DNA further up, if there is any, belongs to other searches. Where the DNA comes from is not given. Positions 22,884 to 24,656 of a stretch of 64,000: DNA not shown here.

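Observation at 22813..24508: GPS-motif multi-TM receptor (adhesion-GPCR-like), incomplete because of gaps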

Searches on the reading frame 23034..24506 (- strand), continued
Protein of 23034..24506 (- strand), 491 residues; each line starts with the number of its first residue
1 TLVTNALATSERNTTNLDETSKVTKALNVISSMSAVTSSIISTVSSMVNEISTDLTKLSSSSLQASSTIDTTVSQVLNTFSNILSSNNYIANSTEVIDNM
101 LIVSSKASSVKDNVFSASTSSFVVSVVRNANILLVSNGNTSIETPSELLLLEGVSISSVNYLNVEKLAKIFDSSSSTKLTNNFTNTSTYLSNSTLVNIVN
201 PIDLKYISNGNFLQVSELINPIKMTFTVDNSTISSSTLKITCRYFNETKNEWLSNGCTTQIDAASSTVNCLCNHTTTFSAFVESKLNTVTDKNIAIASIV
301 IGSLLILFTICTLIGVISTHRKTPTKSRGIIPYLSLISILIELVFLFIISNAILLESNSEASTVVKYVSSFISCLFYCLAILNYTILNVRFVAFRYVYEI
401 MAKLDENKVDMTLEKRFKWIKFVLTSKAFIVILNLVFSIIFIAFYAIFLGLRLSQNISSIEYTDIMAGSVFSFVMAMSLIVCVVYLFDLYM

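Call 34: search_solved_structures(query=A1, max_evalue=1, show_alignments=2)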
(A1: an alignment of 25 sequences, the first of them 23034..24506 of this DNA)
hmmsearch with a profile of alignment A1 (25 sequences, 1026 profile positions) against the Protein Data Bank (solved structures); distinct sequences matched with E-value up to 1: 60.
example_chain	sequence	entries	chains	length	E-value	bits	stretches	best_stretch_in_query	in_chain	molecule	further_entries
2dlr_A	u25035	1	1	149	3e-16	61.7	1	876-1018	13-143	Regulator of G-protein signaling 10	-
2jm5_A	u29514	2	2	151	2.8e-15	58.5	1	882-1009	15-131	Regulator of G-protein signaling 18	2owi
2dlv_A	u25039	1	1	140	3.3e-15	58.3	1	881-1007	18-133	Regulator of G-protein signaling 18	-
2ihb_B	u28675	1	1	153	4.8e-15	57.8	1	865-1010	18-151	Regulator of G-protein signalling 10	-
2crp_A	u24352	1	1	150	8.9e-15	56.9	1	865-985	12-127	Regulator of G-protein signaling 5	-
7wy5_R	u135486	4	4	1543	1.6e-14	56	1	298-560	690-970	Isoform 3 of Adhesion G protein-coupled receptor L3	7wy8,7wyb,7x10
2i59_A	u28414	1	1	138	3.9e-14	54.7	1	874-1017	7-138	Regulator of G-protein signaling 10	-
3c7k_B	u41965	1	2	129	5.1e-14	54.3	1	883-1004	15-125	Regulator of G-protein signaling 16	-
3c7l_A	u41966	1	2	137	5.1e-14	54.3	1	883-1004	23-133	Regulator of G-protein signaling 16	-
8jmt_A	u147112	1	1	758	5.3e-14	54.3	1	298-560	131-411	Adhesion G protein-coupled receptor L3,Soluble cytochrome b562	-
2v4z_B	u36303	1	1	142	9.1e-14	53.5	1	880-1011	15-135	REGULATOR OF G-PROTEIN SIGNALING 2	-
1zv4_X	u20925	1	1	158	1.8e-13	52.6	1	871-1009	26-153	Regulator of G-protein signaling 17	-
6am3_X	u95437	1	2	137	2.4e-13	52.1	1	878-1009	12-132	Regulator of G-protein signaling 17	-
5do9_B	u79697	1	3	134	3.5e-13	51.6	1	881-965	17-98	Regulator of G-protein signaling 8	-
2ode_B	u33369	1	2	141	3.8e-13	51.5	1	881-976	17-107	Regulator of G-protein signaling 8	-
5kvm_A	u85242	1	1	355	8.1e-07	30.5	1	431-511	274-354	Adhesion G-protein coupled receptor G1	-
7qu8_A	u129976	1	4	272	4.4e-06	28.1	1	449-523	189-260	Adhesion G protein-coupled receptor G3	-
9mqr_A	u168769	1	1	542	6.9e-06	27.4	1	283-517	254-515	Adhesion G protein-coupled receptor E5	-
8ikj_R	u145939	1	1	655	0.00024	22.3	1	284-557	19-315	Adhesion G protein-coupled receptor E5,Soluble cytochrome b562,Adhesion G protein-coupled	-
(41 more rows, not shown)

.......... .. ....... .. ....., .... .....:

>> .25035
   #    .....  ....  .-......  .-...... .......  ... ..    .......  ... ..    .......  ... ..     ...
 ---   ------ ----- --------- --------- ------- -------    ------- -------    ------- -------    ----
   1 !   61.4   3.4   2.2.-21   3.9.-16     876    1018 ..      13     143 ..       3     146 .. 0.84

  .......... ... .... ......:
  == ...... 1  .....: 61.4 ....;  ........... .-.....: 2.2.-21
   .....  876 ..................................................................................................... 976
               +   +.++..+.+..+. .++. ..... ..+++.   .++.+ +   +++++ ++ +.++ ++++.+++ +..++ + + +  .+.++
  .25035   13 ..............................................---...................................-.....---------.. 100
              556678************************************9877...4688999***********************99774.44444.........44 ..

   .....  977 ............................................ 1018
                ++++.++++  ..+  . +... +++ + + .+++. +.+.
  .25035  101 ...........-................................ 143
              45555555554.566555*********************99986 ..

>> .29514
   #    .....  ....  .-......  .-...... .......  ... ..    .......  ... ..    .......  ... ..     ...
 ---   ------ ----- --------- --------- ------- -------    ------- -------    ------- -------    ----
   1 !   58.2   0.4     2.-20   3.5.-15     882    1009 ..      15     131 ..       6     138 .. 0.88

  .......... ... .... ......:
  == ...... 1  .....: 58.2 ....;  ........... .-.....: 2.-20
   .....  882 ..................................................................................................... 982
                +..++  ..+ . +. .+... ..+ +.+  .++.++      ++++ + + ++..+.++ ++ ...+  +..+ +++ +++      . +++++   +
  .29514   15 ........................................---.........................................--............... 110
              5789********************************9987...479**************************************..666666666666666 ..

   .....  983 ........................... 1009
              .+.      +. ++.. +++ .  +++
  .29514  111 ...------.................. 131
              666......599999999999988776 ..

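Call 43: predict_structure(alignment_id=A1)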
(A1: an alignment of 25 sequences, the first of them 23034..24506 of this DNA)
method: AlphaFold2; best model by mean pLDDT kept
length: 491 residues; sequences in the alignment: 25
mean_pLDDT: 81.9   pTM: 0.57
mean pLDDT of the five models: 81.9, 81.7, 80.9, 80.7, 79.7
residues with pLDDT >= 90: 96; 70-90: 332; 50-70: 53; < 50: 10
segments of 3 or more residues with pLDDT < 50: 1-3, 8-11
pLDDT, mean of each block of 10 residues (from residue 1): 47 66 86 81 87 88 85 91 80 80 83 80 86 73 86 87 76 70 75 80 88 87 88 75 86 87 88 85 62 83 93 89 74 85 88 74 81 87 88 81 69 72 78 89 91 85 89 93 89 74
secondary structure, 60 per line:
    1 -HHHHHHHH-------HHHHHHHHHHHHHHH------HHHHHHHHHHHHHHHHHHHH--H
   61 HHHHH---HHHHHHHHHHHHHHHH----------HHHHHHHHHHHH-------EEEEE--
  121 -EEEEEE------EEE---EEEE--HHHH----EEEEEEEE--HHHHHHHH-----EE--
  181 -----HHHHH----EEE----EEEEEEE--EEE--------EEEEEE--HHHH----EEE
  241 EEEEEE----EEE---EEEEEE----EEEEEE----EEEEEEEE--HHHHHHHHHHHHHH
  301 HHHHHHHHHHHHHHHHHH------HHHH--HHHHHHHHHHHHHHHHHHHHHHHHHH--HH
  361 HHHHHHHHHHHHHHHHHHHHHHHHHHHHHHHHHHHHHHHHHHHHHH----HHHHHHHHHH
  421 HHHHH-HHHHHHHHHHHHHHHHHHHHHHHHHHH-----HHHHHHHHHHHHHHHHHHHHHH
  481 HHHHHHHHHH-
elements in order: H2-9 H17-31 H38-57 H60-65 H69-84 H95-106 E114-118 E122-127 E134-136 E140-143 H146-149 E154-161 H164-171 H186-190 E195-197 E202-208 E211-213 E222-227 H230-233 E238-246 E251-253 E257-262 E267-272 E277-284 H287-318 H325-328 H331-356 H359-406 H411-425 H427-453 H459-490

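Call 45: fold_search(model_id=the predicted structure, library=pdb)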
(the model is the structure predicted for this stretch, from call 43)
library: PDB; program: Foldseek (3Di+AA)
matches with E <= 10: 405; with E <= 0.001: 7
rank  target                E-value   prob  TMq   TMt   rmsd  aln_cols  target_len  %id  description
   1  8ikj                  6.6e-10  1.00  0.27  0.25  16.3       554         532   12  Cryo-EM structure of the inactive CD97 (released 2024-02-14)
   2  4dlo_A                3.5e-08  1.00  0.38  0.52   4.8       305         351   14  Crystal structure of the GAIN and HormR domains of brain angiogenesis inhibitor 3 (BAI3) (released 2012-02-22)
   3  9mqr_A                3.2e-06  1.00  0.27  0.51  12.8       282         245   13  A8 Fab in complex with CD97 (released 2025-09-24)
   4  9fqr_Hn               8.4e-06  1.00  0.25  0.21  15.7       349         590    9  96-nm repeat of axonemal doublet microtubules from bovine sperm (released 2025-03-26)
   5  8glv_AE               2.6e-05  1.00  0.29  0.23  14.6       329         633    8  96-nm repeat unit of doublet microtubules from Chlamydomonas reinhardtii flagella (released 2023-05-31)
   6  8j07_k3               3.2e-05  1.00  0.29  0.29  11.8       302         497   10  96nm repeat of human respiratory doublet microtubule and associated axonemal complexes (released 2023-07-26)
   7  5kvm_A                3.3e-04  1.00  0.23  0.31  12.2       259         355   13  Extracellular region of mouse GPR56/ADGRG1 in complex with FN3 monobody (released 2016-09-28)
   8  4d6i_A                8.7e-02  0.21  0.12  0.11  19.3       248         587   10  Crystal structure of a family 98 glycoside hydrolase catalytic module (Sp3GH98) in complex with the type 1 blood group (released 2014-11-26)
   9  2wmk_A                1.1e-01  0.41  0.14  0.12  18.0       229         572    6  Crystal structure of the catalytic module of a family 98 glycoside hydrolase from Streptococcus pneumoniae SP3-BS71 (S (released 2009-07-14)
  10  5axh_B                1.3e-01  0.75  0.12  0.10   5.5        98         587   11  Crystal structure of thermophilic dextranase from Thermoanaerobacter pseudethanolicus, D312G mutant in complex with is (released 2015-11-11)
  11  7pmo_D                1.4e-01  0.16  0.13  0.09  20.3       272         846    8  Ruminococcus gnavus ATC29149 endo-beta-1,4-galactosidase (RgGH98) (released 2022-02-02)
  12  2wmi_A                1.5e-01  0.33  0.13  0.12  17.8       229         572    6  Crystal structure of the catalytic module of a family 98 glycoside hydrolase from Streptococcus pneumoniae SP3-BS71 in (released 2009-07-14)
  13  7q20_G                1.5e-01  0.14  0.13  0.08  19.5       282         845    8  Ruminococcus gnavus ATC29149 endo-beta-1,4-galactosidase (RgGH98) in complex with blood group A trisaccharide (released 2022-02-02)
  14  5axg_B                1.6e-01  0.20  0.13  0.12  16.4       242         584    9  Crystal structure of thermophilic dextranase from Thermoanaerobacter pseudethanolicus (released 2015-11-11)
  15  4d6f_A                2.1e-01  0.28  0.14  0.12  18.5       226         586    7  Crystal structure of a family 98 glycoside hydrolase catalytic module (Sp3GH98) in complex with the type 1 blood group (released 2014-11-26)
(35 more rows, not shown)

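Call 52: search_protein_families(library=pfam, proteins=[P0103, P0096, P0132, P0133, P0154, P0129, P0127, P0140, P0105, P0114], max_evalue=0.01)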
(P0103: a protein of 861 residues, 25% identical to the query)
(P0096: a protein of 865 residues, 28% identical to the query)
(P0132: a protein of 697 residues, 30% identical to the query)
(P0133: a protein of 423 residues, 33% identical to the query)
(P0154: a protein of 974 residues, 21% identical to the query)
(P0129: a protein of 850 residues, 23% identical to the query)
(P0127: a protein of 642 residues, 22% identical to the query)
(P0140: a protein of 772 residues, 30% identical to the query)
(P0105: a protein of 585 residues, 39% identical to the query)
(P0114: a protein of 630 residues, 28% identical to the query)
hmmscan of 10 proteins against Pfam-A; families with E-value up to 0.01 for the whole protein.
P0103 (861 aa): 1 family
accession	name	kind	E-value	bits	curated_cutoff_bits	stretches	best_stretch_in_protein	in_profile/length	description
PF01825.27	GPS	-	3.3e-07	31.2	22.5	1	216-254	2-44/45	GPCR proteolysis site, GPS, motif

P0096 (865 aa): 6 families
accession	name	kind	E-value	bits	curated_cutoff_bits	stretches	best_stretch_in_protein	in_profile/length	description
PF00002.29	7tm_2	-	2.6e-44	151.8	20.6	1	549-785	3-250/250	7 transmembrane receptor (Secretin family)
PF01825.27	GPS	-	2.9e-11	44.1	22.5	1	495-534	2-45/45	GPCR proteolysis site, GPS, motif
PF22633.2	F5_F8_type_C_2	-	6.9e-10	39.8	27.8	1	59-141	3-73/91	NedA-like, galactose-binding domain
PF05462.17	Dicty_CAR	-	5.7e-07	29.4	21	1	555-733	15-199/305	Slime mold cyclic AMP receptor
PF00754.31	F5_F8_type_C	-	5.5e-06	27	28.2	1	45-167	4-114/127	F5/8 type C domain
PF01390.26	SEA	-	0.00036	21.1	26.4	1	250-332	4-87/106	SEA domain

P0132 (697 aa): 2 families
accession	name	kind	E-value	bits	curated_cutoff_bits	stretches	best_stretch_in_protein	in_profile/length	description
PF00615.24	RGS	-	9.2e-07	29.7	23.9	1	506-579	4-74/117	Regulator of G protein signaling domain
PF01825.27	GPS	-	1.2e-06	29.4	22.5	1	2-38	5-43/45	GPCR proteolysis site, GPS, motif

P0133 (423 aa): 2 families
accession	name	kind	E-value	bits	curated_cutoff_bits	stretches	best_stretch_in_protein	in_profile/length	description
PF00002.29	7tm_2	-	2.7e-29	102.6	20.6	1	214-402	4-188/250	7 transmembrane receptor (Secretin family)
PF01825.27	GPS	-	2.1e-08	35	22.5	1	155-196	1-45/45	GPCR proteolysis site, GPS, motif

P0154 (974 aa): 2 families
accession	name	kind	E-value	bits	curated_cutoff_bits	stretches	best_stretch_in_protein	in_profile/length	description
PF01825.27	GPS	-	9.4e-14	52.1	22.5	1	602-641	2-45/45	GPCR proteolysis site, GPS, motif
PF00002.29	7tm_2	-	3.1e-12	46.7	20.6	1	652-914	4-250/250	7 transmembrane receptor (Secretin family)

P0129 (850 aa): 2 families
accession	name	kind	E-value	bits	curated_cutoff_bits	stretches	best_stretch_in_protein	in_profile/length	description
PF00002.29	7tm_2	-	3.4e-32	112.1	20.6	1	523-762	10-250/250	7 transmembrane receptor (Secretin family)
PF01825.27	GPS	-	2.2e-12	47.7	22.5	1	467-506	1-45/45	GPCR proteolysis site, GPS, motif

P0127 (642 aa): 2 families
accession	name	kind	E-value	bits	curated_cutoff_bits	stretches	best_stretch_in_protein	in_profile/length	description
PF00002.29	7tm_2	-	3.6e-32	112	20.6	1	345-609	4-250/250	7 transmembrane receptor (Secretin family)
PF01825.27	GPS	-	2.1e-09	38.2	22.5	1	293-331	2-45/45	GPCR proteolysis site, GPS, motif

P0140 (772 aa): 2 families
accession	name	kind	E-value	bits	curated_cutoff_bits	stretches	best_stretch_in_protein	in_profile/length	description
PF00002.29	7tm_2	-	2.3e-25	89.7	20.6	1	460-717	13-250/250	7 transmembrane receptor (Secretin family)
PF01825.27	GPS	-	1.2e-10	42.2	22.5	1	400-438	2-44/45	GPCR proteolysis site, GPS, motif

P0105 (585 aa): 1 family
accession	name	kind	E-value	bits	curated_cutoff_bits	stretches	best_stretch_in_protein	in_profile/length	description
PF01825.27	GPS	-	8.4e-08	33.1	22.5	1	12-47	6-43/45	GPCR proteolysis site, GPS, motif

P0114 (630 aa): 2 families
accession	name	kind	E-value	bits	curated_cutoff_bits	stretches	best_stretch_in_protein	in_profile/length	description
PF00002.29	7tm_2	-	3.6e-27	95.7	20.6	1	100-332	2-250/250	7 transmembrane receptor (Secretin family)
PF01825.27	GPS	-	4.2e-08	34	22.5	1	46-83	2-44/45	GPCR proteolysis site, GPS, motif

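Call 55: predict_structure(alignment_id=A2)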
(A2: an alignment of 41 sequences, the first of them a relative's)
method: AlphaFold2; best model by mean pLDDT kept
length: 764 residues; sequences in the alignment: 41
mean_pLDDT: 80.3   pTM: 0.70
mean pLDDT of the five models: 80.3, 78.8, 77.2, 77.1, 77.0
residues with pLDDT >= 90: 273; 70-90: 318; 50-70: 120; < 50: 53
segments of 3 or more residues with pLDDT < 50: 1-12, 34-40, 87-101, 458-460, 579-583, 760-764
pLDDT, mean of each block of 10 residues (from residue 1): 33 67 83 52 74 86 74 78 53 46 53 57 86 85 89 78 66 85 84 79 88 64 81 97 95 88 94 95 81 72 90 95 91 84 79 64 57 75 88 94 92 85 92 96 93 64 52 65 85 84 95 96 82 74 96 96 91 69 63 92 90 89 94 85 63 89 90 91 95 80 91 95 90 87 86 60 40
secondary structure, 60 per line:
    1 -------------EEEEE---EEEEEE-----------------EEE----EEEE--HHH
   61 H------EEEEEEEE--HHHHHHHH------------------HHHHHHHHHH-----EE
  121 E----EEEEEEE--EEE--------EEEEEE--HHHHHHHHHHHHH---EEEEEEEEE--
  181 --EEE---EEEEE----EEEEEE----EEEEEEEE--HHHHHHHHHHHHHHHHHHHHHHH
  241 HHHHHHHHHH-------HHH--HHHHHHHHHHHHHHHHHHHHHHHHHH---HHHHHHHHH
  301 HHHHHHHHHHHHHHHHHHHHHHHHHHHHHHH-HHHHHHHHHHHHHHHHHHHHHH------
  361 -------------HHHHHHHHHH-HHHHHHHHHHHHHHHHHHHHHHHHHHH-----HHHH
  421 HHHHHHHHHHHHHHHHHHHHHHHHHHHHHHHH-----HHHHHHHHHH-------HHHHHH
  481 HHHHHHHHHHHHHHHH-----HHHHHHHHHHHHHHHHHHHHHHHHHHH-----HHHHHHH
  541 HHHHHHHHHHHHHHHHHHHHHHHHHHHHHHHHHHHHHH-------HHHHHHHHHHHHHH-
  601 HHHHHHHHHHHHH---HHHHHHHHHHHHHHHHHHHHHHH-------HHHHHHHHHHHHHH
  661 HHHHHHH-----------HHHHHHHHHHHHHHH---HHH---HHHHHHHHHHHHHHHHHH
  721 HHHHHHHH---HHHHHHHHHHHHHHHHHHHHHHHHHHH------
elements in order (helices of 4 or more, strands of 3 or more residues): E14-18 E22-27 E45-47 E52-55 H58-61 E68-75 H78-85 H104-113 E119-121 E126-132 E135-137 E146-151 H154-166 E170-178 E183-185 E189-193 E198-203 E208-215 H218-250 H263-288 H292-331 H333-354 H374-383 H385-411 H417-452 H458-467 H475-496 H502-528 H534-578 H586-599 H601-613 H617-639 H647-667 H679-693 H703-728 H732-758
